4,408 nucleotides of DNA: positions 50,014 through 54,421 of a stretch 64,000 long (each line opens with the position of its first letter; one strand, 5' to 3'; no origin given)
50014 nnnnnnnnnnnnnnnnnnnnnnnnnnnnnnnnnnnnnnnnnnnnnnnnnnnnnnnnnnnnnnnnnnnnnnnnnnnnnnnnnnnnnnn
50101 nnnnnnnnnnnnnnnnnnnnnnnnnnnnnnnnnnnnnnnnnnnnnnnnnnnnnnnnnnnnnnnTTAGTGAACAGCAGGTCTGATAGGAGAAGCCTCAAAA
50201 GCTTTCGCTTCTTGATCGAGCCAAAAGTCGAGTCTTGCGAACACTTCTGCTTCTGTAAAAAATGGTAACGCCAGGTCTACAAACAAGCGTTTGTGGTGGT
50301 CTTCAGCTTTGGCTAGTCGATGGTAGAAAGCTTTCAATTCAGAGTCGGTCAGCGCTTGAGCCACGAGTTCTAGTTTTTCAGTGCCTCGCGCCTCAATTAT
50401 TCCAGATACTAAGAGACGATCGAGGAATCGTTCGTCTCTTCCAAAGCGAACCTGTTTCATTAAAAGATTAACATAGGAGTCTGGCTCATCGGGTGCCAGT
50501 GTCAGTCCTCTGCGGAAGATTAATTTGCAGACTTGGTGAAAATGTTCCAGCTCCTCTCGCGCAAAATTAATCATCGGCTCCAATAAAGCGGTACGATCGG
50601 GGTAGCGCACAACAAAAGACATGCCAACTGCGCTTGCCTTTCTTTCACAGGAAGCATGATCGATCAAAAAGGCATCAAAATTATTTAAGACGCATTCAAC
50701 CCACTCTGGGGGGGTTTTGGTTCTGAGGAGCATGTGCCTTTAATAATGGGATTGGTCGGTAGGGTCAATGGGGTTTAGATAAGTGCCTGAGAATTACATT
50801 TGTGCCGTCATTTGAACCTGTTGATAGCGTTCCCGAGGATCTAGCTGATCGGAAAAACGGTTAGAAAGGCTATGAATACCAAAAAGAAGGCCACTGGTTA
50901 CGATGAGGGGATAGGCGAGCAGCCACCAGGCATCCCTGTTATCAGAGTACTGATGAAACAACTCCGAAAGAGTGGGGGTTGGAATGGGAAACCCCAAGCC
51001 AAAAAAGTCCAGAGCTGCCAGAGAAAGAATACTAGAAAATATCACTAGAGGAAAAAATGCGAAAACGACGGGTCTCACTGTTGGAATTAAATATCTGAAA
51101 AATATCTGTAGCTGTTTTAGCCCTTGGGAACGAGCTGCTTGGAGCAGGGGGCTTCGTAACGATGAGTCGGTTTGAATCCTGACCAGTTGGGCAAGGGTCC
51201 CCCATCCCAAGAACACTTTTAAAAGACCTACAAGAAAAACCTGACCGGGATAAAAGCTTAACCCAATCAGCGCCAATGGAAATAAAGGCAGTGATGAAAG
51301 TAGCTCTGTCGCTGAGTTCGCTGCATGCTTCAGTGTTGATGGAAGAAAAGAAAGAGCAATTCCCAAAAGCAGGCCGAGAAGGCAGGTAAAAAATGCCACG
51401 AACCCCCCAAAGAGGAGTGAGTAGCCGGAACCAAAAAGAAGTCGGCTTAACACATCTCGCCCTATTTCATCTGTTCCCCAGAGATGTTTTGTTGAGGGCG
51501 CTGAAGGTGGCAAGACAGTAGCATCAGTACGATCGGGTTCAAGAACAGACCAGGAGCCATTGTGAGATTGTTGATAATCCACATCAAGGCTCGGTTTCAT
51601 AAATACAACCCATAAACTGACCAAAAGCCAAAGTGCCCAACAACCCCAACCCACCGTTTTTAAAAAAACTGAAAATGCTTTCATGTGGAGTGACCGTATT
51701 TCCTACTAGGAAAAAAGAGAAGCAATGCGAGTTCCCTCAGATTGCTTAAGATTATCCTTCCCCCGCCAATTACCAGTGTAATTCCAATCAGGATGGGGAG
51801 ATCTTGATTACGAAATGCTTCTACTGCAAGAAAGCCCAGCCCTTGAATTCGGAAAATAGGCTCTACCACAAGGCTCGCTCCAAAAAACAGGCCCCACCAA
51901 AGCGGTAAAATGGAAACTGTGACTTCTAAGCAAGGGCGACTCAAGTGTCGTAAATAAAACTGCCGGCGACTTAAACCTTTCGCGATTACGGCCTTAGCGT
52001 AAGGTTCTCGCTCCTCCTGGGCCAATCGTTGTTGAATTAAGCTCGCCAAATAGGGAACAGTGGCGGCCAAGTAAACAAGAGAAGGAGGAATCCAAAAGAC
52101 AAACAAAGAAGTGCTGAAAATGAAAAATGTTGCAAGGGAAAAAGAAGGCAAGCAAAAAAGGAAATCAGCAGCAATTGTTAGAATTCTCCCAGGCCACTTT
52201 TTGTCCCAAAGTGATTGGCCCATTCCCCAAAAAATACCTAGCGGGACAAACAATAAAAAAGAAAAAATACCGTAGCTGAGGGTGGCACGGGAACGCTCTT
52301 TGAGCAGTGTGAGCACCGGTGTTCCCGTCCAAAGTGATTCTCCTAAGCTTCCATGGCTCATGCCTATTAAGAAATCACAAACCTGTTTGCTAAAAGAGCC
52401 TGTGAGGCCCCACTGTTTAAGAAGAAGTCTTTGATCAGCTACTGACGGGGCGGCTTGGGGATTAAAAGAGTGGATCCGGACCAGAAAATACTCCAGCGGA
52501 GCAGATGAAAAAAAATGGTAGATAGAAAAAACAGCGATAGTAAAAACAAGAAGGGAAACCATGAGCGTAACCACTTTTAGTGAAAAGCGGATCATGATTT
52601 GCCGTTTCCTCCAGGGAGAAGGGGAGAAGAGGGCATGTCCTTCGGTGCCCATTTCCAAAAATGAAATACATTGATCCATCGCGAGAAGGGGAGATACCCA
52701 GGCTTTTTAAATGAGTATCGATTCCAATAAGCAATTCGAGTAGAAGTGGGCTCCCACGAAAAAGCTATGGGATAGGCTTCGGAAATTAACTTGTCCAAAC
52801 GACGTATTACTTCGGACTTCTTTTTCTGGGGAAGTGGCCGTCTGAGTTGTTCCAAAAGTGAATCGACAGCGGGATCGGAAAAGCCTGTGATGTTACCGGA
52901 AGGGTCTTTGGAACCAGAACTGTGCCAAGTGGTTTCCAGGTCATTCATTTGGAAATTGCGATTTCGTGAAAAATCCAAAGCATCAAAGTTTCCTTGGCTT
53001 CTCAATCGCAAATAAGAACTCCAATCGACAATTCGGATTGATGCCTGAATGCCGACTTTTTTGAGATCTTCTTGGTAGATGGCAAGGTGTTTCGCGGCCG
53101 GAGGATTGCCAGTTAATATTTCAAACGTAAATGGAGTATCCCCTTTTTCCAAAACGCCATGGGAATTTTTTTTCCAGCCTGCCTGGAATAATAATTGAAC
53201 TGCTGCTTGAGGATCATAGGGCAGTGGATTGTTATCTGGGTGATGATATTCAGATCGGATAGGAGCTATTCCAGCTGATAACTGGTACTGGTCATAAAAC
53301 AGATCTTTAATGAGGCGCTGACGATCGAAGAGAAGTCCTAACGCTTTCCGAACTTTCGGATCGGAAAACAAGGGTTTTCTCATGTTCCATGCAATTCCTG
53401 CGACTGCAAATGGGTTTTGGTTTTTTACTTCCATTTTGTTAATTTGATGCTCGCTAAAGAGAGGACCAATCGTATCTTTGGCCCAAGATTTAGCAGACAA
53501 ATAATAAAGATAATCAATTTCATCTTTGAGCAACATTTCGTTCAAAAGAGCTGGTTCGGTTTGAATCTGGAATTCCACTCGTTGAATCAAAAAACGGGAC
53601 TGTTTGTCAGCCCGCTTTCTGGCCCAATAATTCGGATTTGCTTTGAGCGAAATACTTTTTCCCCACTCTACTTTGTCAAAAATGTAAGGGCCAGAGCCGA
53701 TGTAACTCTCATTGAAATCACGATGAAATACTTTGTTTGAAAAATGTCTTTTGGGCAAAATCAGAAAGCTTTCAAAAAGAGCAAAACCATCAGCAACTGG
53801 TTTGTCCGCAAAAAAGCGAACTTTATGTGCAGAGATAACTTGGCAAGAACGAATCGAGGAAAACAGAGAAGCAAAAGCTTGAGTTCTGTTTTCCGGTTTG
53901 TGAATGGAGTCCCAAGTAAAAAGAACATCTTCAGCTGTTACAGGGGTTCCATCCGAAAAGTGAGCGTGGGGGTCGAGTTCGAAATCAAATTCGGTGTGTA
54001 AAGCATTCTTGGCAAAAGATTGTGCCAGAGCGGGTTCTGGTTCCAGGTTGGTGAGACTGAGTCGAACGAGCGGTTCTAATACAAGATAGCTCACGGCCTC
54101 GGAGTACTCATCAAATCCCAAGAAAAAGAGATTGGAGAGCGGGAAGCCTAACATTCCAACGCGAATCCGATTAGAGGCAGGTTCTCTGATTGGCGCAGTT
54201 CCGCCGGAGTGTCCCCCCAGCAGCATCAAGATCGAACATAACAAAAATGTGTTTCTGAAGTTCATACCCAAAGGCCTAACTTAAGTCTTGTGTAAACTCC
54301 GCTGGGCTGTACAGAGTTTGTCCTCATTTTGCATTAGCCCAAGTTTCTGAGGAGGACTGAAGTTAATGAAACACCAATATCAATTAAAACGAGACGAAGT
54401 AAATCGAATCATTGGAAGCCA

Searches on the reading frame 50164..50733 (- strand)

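Call 81: search_protein_families(library=pfam, proteins=[window:50164-50733:-], max_evalue=0.001)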
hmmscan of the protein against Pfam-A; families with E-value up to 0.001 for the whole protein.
window:50164-50733:- (189 aa): 1 family
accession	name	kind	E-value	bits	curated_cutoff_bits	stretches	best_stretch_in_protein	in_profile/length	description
PF06175.17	MiaE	-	7e-42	143.9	27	1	2-182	9-191/199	tRNA-(MS[2]IO[6]A)-hydroxylase (MiaE)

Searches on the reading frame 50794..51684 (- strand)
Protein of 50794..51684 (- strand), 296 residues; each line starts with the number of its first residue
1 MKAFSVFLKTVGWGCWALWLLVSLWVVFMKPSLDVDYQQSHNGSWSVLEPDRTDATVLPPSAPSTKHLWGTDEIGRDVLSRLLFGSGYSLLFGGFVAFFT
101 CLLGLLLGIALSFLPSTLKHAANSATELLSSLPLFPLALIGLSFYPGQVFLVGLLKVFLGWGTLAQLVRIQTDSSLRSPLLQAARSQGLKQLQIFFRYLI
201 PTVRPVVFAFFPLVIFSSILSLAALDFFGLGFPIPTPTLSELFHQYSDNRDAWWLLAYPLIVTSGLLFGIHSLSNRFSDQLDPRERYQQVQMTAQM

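Call 81: search_protein_families(library=pfam, proteins=[window:50794-51684:-], max_evalue=0.001)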
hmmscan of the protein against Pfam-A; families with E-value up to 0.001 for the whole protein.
window:50794-51684:- (296 aa): 1 family
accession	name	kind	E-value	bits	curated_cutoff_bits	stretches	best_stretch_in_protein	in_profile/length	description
PF00528.27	BPD_transp_1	-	5.9e-19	68.9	26.4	1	104-286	1-183/184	Binding-protein-dependent transport system inner membrane component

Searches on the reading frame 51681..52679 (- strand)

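Call 81: search_protein_families(library=pfam, proteins=[window:51681-52679:-], max_evalue=0.001)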
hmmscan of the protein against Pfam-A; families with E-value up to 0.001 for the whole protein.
window:51681-52679:- (332 aa): 1 family
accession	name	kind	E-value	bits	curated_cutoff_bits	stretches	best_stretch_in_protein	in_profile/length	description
PF00528.27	BPD_transp_1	-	4e-15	56.5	26.4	1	145-304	2-160/184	Binding-protein-dependent transport system inner membrane component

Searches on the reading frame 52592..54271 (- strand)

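Call 81: search_protein_families(library=pfam, proteins=[window:52592-54271:-], max_evalue=0.001)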
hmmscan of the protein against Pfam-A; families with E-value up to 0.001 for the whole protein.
window:52592-54271:- (559 aa): 1 family
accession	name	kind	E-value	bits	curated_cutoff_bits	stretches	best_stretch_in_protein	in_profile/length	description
PF00496.27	SBP_bac_5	-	2.5e-68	231.3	32.4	1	77-439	1-349/368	Bacterial extracellular solute-binding proteins, family 5 Middle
